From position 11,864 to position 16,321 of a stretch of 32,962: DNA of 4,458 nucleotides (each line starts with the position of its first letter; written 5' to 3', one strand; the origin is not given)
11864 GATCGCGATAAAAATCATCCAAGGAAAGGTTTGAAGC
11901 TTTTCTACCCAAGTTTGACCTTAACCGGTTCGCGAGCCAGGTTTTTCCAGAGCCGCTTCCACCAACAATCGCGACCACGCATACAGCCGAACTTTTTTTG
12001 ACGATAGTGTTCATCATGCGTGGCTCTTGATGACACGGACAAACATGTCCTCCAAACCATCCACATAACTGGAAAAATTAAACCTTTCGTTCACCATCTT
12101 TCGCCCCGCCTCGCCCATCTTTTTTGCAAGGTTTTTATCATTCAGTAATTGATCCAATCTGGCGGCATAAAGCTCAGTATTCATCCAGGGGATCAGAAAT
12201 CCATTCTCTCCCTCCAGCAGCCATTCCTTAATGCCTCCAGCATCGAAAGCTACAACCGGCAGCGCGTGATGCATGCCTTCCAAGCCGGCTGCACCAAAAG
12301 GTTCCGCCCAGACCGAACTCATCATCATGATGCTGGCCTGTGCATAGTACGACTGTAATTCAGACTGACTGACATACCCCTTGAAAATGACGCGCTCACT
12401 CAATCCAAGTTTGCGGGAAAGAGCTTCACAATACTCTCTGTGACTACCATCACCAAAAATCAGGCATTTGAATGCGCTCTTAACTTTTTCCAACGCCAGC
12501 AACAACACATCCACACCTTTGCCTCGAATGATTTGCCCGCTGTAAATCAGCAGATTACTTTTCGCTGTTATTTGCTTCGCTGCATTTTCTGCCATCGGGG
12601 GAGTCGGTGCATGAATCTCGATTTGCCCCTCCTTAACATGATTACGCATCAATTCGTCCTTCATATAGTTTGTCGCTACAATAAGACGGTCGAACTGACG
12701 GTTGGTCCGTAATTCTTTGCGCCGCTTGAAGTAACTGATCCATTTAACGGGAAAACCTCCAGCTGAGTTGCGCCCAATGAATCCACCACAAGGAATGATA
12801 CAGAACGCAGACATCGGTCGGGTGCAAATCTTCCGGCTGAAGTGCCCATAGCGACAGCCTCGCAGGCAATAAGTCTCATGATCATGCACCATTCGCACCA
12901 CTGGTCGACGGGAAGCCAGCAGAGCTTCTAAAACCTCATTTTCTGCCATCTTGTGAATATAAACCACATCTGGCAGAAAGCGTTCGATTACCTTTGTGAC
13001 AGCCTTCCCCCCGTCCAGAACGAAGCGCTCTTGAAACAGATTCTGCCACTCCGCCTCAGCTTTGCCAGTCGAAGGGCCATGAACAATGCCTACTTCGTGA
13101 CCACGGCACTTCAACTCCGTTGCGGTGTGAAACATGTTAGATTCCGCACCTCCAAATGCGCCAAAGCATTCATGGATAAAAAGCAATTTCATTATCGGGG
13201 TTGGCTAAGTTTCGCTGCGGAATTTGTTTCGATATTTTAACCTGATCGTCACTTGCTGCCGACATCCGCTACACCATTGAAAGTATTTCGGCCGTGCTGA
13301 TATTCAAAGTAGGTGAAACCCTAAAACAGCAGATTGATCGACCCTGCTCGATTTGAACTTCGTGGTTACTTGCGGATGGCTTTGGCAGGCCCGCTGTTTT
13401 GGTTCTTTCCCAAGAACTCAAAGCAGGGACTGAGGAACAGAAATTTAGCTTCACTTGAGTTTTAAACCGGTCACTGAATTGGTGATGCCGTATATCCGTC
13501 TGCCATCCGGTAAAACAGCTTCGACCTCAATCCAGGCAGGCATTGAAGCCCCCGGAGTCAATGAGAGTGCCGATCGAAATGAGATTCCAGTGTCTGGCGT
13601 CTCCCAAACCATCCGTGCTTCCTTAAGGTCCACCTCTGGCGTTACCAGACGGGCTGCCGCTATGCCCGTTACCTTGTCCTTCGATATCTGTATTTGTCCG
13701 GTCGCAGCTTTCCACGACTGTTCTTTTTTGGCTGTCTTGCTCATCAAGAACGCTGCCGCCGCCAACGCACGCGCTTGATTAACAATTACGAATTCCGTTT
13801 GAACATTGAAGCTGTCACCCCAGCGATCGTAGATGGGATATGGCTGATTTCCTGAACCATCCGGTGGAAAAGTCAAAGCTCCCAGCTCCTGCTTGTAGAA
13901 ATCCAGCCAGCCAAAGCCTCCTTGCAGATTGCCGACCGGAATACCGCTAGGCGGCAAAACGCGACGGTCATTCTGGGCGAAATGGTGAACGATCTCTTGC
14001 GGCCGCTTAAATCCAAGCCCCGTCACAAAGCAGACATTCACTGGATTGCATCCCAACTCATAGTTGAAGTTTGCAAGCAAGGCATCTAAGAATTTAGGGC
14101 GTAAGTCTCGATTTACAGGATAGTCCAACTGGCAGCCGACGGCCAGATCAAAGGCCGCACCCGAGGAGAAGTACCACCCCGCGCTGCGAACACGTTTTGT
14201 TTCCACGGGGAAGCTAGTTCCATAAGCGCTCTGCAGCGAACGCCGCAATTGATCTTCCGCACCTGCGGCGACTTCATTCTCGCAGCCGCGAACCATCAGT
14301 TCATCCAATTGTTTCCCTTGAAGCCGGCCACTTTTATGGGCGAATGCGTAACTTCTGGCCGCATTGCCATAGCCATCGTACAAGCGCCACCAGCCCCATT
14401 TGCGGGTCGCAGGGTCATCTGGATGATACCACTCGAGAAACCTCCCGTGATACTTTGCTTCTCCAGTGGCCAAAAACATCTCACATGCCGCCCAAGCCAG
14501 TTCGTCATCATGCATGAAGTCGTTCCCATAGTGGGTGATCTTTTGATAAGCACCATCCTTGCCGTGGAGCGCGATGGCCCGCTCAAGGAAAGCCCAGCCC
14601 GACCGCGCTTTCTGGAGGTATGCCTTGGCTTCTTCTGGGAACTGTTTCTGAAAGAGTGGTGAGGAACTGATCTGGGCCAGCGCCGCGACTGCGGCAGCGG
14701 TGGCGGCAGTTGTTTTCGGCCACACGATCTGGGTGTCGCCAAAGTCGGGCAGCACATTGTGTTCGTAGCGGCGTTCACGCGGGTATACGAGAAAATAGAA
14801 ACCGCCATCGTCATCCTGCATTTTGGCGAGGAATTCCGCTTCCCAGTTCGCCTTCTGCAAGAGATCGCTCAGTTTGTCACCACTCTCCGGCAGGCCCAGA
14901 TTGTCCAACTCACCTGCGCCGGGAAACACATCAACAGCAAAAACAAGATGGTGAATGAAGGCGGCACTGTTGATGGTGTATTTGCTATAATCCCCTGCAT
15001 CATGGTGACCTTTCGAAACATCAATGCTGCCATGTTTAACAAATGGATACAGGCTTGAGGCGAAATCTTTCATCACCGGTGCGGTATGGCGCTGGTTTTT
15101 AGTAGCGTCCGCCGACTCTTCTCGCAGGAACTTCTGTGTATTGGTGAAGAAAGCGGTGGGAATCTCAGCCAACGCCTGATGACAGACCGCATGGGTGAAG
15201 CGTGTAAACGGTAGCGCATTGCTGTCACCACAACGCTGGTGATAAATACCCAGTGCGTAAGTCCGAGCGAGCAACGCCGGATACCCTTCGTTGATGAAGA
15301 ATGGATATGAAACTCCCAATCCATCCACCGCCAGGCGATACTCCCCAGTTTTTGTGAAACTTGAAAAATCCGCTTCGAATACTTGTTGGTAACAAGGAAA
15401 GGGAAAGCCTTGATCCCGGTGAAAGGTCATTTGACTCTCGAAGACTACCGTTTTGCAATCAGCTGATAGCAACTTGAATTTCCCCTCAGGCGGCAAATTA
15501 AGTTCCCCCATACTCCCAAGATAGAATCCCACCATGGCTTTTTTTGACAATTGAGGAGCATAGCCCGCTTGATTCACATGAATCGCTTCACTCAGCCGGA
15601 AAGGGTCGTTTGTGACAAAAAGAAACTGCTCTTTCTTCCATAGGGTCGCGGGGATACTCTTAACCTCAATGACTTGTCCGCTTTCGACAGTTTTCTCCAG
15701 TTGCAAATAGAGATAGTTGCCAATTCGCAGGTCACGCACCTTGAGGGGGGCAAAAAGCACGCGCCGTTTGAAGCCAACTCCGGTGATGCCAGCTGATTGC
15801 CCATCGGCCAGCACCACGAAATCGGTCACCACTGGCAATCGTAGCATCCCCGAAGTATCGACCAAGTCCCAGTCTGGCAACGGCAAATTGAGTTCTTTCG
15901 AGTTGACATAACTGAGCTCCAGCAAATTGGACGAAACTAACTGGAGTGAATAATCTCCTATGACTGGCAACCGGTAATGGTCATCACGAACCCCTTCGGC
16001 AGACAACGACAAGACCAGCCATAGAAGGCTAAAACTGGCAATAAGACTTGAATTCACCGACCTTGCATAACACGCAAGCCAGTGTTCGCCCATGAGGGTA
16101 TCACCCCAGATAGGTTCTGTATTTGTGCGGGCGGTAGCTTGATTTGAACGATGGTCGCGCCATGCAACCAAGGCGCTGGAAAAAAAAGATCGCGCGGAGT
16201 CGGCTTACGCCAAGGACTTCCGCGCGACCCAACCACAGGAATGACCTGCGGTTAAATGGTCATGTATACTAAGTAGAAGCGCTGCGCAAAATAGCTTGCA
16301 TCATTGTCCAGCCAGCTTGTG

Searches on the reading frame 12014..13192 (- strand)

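Call 16: search_protein_families(library=pfam, proteins=[window:12014-13192:-], max_evalue=0.0001)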
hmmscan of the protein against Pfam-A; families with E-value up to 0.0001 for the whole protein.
window:12014-13192:- (392 aa): 4 families
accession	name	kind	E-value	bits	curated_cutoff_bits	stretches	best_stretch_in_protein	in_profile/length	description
PF00534.26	Glycos_transf_1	-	1.8e-36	125.7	26.4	1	206-366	9-172/172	Glycosyl transferases group 1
PF13692.12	Glyco_trans_1_4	-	1.1e-28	100.7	27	1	214-352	3-142/142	Glycosyl transferases group 1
PF13439.12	Glyco_transf_4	-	2.6e-11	44.3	28.5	1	13-193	1-161/170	Glycosyltransferase Family 4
PF20706.3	GT4-conflict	-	3.2e-07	30.1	26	1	181-328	164-323/385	Family 4 Glycosyltransferase in conflict systems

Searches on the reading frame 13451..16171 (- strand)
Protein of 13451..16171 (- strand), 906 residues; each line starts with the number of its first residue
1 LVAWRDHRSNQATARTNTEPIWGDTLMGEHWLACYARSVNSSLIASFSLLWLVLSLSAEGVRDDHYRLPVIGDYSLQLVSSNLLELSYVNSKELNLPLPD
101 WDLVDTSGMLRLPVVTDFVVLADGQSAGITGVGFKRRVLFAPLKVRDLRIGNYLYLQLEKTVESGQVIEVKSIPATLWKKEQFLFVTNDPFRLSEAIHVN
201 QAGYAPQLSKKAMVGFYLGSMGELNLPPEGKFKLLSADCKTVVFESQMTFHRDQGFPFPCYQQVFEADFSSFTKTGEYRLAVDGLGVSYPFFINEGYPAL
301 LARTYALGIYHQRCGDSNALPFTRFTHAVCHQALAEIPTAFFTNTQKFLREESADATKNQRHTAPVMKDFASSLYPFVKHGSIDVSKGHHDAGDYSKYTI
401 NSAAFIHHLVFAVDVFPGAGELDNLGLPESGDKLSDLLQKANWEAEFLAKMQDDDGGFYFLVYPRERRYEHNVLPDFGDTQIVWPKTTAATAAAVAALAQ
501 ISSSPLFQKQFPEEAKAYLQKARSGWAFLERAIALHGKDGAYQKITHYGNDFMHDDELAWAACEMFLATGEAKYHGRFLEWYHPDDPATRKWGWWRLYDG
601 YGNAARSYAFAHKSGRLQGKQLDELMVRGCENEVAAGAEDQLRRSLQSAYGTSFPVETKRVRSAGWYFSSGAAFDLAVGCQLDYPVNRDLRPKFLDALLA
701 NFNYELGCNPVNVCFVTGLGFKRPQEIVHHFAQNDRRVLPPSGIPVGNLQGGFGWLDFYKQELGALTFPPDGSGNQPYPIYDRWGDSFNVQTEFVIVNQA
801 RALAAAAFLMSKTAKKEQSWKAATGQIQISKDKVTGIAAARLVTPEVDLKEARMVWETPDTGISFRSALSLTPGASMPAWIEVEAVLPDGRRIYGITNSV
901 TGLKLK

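Call 16: search_protein_families(library=pfam, proteins=[window:13451-16171:-], max_evalue=0.0001)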
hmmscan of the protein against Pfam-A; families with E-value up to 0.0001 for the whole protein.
window:13451-16171:- (906 aa): 2 families
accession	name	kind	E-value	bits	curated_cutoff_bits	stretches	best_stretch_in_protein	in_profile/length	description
PF00759.25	Glyco_hydro_9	-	6.2e-41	141.5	27.7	1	309-753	12-414/444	Glycosyl hydrolase family 9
PF02927.20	CelD_N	-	5.6e-14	53.1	24.6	1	195-286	4-85/86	Cellulase N-terminal ig-like domain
